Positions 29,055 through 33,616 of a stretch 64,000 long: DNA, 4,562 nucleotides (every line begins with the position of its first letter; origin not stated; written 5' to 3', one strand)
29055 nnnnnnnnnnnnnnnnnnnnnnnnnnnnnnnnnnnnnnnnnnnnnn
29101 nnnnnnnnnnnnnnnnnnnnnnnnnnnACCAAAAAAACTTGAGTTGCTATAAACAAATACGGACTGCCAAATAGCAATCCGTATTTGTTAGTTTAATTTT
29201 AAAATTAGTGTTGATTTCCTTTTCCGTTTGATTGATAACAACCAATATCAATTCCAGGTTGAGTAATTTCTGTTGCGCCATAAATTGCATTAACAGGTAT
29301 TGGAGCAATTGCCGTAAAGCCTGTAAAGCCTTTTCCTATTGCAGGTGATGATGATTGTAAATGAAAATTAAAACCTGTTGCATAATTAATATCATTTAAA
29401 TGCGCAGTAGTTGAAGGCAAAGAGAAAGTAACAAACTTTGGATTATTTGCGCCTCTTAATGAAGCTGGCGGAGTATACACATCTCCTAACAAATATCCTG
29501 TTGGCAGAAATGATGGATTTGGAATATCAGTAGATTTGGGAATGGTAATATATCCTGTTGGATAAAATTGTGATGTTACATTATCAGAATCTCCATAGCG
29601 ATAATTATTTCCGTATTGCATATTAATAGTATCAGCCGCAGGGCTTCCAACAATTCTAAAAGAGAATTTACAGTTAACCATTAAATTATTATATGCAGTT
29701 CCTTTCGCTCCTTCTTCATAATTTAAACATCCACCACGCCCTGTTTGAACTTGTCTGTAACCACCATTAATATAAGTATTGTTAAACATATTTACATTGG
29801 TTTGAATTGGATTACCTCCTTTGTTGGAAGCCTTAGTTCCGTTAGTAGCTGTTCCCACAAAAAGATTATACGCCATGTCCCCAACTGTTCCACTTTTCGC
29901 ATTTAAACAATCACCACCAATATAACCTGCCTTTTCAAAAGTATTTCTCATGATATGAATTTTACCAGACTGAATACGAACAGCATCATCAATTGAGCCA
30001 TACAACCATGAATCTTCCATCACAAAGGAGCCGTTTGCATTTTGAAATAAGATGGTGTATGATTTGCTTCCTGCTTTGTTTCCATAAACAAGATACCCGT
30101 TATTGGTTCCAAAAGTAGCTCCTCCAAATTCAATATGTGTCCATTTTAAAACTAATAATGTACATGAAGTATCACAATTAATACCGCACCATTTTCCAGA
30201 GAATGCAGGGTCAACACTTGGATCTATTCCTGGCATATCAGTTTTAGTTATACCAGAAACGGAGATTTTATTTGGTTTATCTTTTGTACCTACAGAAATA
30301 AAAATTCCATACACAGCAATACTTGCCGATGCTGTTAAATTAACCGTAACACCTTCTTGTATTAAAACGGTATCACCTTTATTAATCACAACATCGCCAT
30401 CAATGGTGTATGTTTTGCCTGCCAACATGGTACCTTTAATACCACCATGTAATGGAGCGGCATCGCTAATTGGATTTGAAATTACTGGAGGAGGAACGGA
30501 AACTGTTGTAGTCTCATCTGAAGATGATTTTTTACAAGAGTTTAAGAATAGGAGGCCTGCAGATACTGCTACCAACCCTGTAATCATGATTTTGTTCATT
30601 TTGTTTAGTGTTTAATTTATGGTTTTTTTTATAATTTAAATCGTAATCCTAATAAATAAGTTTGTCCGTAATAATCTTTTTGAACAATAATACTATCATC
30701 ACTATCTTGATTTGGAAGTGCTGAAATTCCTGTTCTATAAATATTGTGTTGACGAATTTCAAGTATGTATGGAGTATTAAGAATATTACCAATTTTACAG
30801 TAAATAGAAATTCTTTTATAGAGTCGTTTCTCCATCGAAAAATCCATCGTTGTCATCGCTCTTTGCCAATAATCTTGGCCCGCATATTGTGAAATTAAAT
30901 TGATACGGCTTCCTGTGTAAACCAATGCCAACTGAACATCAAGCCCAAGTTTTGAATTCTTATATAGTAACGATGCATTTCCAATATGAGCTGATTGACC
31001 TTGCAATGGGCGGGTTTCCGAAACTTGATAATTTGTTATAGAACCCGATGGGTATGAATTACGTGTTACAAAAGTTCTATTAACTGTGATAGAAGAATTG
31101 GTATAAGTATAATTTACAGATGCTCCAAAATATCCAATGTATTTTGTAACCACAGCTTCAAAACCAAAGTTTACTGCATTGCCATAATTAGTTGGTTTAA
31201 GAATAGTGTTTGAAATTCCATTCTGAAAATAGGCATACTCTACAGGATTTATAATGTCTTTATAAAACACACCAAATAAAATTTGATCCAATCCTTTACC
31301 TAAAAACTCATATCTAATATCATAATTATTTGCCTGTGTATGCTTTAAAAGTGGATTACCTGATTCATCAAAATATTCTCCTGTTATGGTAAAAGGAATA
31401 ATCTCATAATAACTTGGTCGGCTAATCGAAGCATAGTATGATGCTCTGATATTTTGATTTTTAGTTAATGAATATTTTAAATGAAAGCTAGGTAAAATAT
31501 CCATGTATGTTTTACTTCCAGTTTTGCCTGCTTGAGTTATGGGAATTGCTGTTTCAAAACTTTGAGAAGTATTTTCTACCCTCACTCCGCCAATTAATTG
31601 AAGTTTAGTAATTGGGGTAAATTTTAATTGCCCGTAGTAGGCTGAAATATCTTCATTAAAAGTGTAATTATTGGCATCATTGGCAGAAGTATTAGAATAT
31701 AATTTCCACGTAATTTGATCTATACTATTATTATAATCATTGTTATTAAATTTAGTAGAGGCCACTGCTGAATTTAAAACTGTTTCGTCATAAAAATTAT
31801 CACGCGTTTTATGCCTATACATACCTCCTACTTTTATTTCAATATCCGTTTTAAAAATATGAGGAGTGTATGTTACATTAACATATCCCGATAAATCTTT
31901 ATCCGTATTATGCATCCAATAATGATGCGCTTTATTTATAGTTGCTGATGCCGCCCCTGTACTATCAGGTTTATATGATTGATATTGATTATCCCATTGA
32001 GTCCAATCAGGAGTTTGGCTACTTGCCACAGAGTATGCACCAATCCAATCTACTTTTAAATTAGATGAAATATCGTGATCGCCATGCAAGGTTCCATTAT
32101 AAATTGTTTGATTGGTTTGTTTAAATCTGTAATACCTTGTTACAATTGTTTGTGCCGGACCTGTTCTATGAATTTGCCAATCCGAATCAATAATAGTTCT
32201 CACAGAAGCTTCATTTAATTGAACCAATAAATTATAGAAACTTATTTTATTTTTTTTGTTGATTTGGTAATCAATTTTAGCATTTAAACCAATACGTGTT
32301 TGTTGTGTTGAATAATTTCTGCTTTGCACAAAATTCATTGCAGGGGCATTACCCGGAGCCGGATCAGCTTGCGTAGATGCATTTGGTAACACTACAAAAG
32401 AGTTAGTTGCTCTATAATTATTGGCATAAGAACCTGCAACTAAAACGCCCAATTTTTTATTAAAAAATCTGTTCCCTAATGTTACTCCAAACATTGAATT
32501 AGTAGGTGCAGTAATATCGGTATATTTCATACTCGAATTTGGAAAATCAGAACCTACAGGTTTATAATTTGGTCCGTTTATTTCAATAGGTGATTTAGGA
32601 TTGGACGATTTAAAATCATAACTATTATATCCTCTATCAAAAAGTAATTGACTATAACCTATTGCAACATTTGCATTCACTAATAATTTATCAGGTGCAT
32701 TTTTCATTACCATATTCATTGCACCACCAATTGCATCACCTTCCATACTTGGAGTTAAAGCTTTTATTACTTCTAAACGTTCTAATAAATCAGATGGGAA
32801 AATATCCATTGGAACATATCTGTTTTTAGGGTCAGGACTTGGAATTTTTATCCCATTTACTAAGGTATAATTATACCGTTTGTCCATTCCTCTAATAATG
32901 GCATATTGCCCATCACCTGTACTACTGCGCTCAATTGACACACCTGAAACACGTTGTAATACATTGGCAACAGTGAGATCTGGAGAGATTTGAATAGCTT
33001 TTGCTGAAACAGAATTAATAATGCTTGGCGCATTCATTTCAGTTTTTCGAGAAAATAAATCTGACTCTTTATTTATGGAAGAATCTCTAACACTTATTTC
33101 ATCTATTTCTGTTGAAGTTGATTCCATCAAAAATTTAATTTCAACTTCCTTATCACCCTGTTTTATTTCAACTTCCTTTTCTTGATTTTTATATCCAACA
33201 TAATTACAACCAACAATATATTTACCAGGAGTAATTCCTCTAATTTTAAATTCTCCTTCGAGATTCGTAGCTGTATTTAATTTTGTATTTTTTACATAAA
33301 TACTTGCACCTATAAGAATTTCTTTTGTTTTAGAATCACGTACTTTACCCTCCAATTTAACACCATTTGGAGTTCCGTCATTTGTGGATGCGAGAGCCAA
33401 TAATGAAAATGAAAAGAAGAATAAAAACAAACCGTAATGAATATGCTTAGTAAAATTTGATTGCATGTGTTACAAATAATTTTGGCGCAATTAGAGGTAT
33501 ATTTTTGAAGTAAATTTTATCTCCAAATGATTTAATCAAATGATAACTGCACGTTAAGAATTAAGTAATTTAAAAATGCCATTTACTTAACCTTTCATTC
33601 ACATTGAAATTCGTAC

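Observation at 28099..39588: Candidate extracellular nucleic-acid/phosphoester harvesting locus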

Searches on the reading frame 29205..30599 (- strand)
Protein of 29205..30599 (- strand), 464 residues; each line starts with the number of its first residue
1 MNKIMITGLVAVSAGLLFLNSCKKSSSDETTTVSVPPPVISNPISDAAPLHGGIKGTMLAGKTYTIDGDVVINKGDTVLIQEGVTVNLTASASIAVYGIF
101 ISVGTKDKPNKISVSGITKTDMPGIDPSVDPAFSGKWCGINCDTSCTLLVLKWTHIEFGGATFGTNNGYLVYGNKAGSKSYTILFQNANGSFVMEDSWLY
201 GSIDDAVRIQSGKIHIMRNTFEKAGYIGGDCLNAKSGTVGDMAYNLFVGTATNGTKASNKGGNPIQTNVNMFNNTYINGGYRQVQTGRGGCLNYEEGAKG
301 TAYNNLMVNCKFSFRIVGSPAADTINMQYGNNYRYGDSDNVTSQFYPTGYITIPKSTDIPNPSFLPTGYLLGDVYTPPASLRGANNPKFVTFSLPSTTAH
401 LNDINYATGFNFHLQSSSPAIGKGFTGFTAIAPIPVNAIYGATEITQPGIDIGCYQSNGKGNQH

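Call 3: search_protein_families(library=pfam, proteins=[window:29205-30599:-], max_evalue=0.01)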
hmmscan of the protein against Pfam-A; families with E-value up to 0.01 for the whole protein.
window:29205-30599:- (464 aa): 0 families

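Call 4: search_protein_families(library=ncbifam, proteins=[window:29205-30599:-], max_evalue=0.01)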
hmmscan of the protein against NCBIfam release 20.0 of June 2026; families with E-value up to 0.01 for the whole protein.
window:29205-30599:- (464 aa): 0 families

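Call 9: search_solved_structures(query=window:29205-30599:-, max_evalue=1, show_alignments=2)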
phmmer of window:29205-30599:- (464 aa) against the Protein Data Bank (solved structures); distinct sequences matched with E-value up to 1: 0.

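Call 11: search_protein_families(library=pfam, proteins=[window:29205-30599:-], max_evalue=10)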
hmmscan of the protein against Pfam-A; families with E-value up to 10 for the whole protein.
window:29205-30599:- (464 aa): 0 families

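Call 52: find_homologous_proteins(query=window:29205-30599:-, max_evalue=0.001)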
Query window:29205-30599:- (464 aa): 1436 proteins with E <= 0.001 among 8000 candidates; the best 120 are listed.
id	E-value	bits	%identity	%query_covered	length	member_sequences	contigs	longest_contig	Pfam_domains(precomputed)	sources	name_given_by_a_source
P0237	0.0e+0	1053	100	100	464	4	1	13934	-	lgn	-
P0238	7.6e-237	805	76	100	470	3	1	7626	-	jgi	-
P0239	9.4e-185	633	64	98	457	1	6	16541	-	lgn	-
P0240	4.5e-181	621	62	99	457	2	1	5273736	-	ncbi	ncbi:hypothetical protein ACTHGU_08825 [Chitinophagaceae bacterium MMS25-I14]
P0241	1.3e-179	616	61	98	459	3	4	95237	PF28492.1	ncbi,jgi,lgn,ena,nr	ncbi:MAG: hypothetical protein BGO69_04695 [Bacteroidetes bacterium 46-16]|nr:MAG: hypothetical prot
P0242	2.3e-179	615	61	98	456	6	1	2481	-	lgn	-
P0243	1.2e-178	613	62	98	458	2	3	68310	-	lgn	-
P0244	5.8e-176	604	59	100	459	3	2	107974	PF28492.1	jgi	jgi:hypothetical protein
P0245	8.2e-176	604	62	96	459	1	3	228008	-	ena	-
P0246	9.2e-175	600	59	100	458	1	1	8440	-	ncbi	-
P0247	3.6e-174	598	59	100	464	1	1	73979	-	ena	-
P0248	1.9e-171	589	60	98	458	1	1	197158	-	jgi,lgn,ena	-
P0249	3.5e-171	588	57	100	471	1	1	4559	-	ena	-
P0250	2.6e-169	582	58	100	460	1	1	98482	-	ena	-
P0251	2.2e-168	579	61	96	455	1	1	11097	-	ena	-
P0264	9.6e-161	554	57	100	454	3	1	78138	PF28492.1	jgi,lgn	jgi:hypothetical protein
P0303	1.1e-153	531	54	96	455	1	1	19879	PF13229.13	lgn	-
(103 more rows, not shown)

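Call 75: search_solved_structures(query=A4, max_evalue=10, show_alignments=2)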
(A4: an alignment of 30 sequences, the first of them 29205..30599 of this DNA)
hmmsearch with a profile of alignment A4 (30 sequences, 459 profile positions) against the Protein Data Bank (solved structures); distinct sequences matched with E-value up to 10: 0.

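Call 76: search_protein_families(library=pfam, alignment_id=A4, max_evalue=0.1)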
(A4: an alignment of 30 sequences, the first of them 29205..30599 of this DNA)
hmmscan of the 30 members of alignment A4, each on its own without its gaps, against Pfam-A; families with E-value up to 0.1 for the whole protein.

A. member 1, window:29205-30599:- (464 aa): 0 families

B. families by the number of members that match (of 30 scanned): 5 families
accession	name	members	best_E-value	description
PF21932.3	M2AP_beta_dom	2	0.0011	MIC2-associated protein, central beta-domain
PF13229.12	Beta_helix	1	1.2e-05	Right handed beta helix region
PF16339.10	DUF4969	1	0.032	Domain of unknown function (DUF4969)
PF01917.21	Arch_flagellin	1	0.063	Archaebacterial flagellin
PF14080.11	DUF4261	1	0.081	Domain of unknown function (DUF4261)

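Call 79: search_dna_similar(query=window:29205-30599:-, collection=plasmids, mode=protein, max_evalue=0.001, max_rows=25)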
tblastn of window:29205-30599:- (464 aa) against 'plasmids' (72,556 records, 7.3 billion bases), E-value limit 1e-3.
No match.

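Call 89: search_protein_representatives(alignment_id=A4)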
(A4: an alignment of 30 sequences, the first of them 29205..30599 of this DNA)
Query: 30 sequences, 459 profile positions. Proteins with E-value up to 0.001 (for the whole library): 5209; up to 1e-10: 1551; up to 1e-30: 250. The best 150 are listed.
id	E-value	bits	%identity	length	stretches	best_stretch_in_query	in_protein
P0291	6.1e-209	711.0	-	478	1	1-459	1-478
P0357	1.9e-189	646.7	-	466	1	7-459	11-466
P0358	1.4e-175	601.0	-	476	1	1-459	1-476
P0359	9.3e-171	585.1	-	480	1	1-459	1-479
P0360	4.0e-168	576.4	-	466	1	5-459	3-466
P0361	4.0e-166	569.8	-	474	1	2-459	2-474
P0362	1.8e-164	564.4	-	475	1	1-459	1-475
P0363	1.3e-162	558.3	-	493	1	10-459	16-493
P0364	6.6e-160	549.3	-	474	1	1-458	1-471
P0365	1.9e-155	534.6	-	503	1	1-459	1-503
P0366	9.5e-150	515.8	-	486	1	8-458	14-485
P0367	3.2e-141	487.7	-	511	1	8-459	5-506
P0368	2.0e-135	468.6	-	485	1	5-459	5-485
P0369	2.5e-135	468.3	-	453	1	6-459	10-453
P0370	4.4e-132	457.6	-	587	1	51-451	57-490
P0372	3.2e-128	444.9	-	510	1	4-459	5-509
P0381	1.4e-98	347.1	-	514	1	1-459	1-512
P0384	2.2e-96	339.9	-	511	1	7-458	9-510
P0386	1.6e-93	330.4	-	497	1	3-458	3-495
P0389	3.0e-92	326.3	-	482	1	4-457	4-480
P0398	9.8e-80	285.0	-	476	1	1-459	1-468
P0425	2.3e-60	221.2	-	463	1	11-450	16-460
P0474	1.0e-46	176.2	-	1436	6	29-163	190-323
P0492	1.1e-43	166.2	-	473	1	5-446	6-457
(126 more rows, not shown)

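Call 90: list_cluster_members(proteins=[P0365, P0367, P0372, P0381, P0384, P0386, P0389, P0398, P0425, P0492])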
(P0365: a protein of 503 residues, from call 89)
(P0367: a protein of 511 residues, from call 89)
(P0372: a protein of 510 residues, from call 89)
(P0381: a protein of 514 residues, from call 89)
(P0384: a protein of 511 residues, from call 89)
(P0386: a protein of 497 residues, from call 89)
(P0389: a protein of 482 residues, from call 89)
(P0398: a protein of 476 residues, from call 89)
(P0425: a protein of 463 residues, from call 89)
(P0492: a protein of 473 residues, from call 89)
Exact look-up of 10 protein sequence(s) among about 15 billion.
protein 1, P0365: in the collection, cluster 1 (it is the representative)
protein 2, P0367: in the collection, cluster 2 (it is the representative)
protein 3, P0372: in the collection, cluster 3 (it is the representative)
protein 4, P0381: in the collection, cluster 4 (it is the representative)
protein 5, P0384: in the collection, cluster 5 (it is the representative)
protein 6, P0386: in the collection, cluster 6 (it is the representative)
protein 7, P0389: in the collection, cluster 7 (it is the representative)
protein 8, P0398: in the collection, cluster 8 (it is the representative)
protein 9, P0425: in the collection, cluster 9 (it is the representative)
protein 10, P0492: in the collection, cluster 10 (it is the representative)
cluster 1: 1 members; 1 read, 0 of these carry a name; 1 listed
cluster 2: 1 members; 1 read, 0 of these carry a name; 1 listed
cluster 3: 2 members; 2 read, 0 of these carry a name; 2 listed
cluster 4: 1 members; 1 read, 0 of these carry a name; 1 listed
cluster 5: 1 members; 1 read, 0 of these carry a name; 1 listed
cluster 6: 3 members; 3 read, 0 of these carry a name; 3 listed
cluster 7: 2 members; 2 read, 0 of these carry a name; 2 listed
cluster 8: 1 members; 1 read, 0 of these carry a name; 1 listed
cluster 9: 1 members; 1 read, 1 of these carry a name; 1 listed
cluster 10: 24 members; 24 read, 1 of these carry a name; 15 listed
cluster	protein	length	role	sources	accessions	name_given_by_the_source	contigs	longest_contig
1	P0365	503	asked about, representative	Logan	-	-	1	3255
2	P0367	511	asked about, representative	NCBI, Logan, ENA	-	-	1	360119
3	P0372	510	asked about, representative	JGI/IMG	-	-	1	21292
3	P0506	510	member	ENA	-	-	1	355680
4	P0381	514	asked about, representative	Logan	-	-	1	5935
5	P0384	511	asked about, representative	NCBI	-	-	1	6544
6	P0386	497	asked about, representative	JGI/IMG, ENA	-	-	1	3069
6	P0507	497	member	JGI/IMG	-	-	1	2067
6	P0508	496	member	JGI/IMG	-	-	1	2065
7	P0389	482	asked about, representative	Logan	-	-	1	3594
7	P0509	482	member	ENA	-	-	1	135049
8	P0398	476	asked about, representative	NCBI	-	-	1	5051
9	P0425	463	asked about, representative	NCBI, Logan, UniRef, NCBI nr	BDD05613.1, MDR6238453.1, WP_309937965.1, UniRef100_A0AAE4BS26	hypothetical protein [Aureibacter tunicatorum] | Virulence-associated protein VapD n=1 Tax=Aureibacter tunicatorum TaxID=866807 ...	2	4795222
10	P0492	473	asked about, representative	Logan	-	-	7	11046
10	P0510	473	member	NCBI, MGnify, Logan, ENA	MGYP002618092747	FL=1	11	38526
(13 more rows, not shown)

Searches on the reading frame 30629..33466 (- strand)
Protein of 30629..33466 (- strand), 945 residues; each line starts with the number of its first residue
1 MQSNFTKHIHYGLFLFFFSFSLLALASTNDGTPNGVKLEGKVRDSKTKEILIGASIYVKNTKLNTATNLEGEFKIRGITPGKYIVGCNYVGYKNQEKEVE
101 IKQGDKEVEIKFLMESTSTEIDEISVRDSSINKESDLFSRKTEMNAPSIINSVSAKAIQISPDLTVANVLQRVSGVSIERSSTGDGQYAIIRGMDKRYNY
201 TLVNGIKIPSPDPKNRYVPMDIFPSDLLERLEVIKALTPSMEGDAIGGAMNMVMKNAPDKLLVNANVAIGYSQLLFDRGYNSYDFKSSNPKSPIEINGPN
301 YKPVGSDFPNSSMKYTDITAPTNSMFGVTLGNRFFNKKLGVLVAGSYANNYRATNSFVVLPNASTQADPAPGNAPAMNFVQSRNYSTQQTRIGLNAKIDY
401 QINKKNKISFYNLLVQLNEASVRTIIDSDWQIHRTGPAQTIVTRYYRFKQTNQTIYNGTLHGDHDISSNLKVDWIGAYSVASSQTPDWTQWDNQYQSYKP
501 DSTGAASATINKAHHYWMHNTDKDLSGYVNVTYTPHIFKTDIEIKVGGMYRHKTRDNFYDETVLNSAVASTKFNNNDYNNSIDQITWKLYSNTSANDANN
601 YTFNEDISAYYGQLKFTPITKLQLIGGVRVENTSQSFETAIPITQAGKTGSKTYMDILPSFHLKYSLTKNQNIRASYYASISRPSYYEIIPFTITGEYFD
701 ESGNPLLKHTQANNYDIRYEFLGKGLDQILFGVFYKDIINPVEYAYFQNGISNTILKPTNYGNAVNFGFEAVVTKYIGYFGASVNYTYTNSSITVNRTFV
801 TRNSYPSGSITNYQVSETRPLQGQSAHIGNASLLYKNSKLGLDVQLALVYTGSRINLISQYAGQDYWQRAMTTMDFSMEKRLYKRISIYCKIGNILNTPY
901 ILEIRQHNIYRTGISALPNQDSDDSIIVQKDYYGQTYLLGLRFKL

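Call 3: search_protein_families(library=pfam, proteins=[window:30629-33466:-], max_evalue=0.01)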
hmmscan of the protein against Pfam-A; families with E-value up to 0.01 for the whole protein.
window:30629-33466:- (945 aa): 5 families
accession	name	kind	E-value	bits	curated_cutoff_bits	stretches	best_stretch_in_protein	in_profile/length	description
PF00593.30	TonB_dep_Rec_b-barrel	-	4e-22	80.1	27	1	451-889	58-430/436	TonB dependent receptor-like, beta-barrel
PF13715.12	CarbopepD_reg_2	-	9.1e-21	74.1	32.2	1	39-126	2-88/88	CarboxypepD_reg-like domain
PF07715.20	Plug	-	2.5e-18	67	23.9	1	144-249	3-107/107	TonB-dependent Receptor Plug Domain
PF13620.12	CarboxypepD_reg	-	1e-11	45.5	32.3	1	38-107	2-75/82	Carboxypeptidase regulatory-like domain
PF09430.16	EMC7_beta-sandw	-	0.007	17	26.6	0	54-111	10-71/122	ER membrane protein complex subunit 7, beta-sandwich domain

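Call 4: search_protein_families(library=ncbifam, proteins=[window:30629-33466:-], max_evalue=0.01)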
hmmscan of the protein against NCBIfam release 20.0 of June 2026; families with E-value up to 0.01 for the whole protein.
window:30629-33466:- (945 aa): 2 families
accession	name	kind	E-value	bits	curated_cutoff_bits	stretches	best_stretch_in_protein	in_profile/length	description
TIGR01782.1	TonB-Xanth-Caul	subfamily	3.3e-77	260.6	310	3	573-944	485-867/868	TonB-dependent receptor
TIGR04056.1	OMP_RagA_SusC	subfamily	3.2e-16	58.8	368.25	1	37-195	2-146/981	SusC/RagA family TonB-linked outer membrane protein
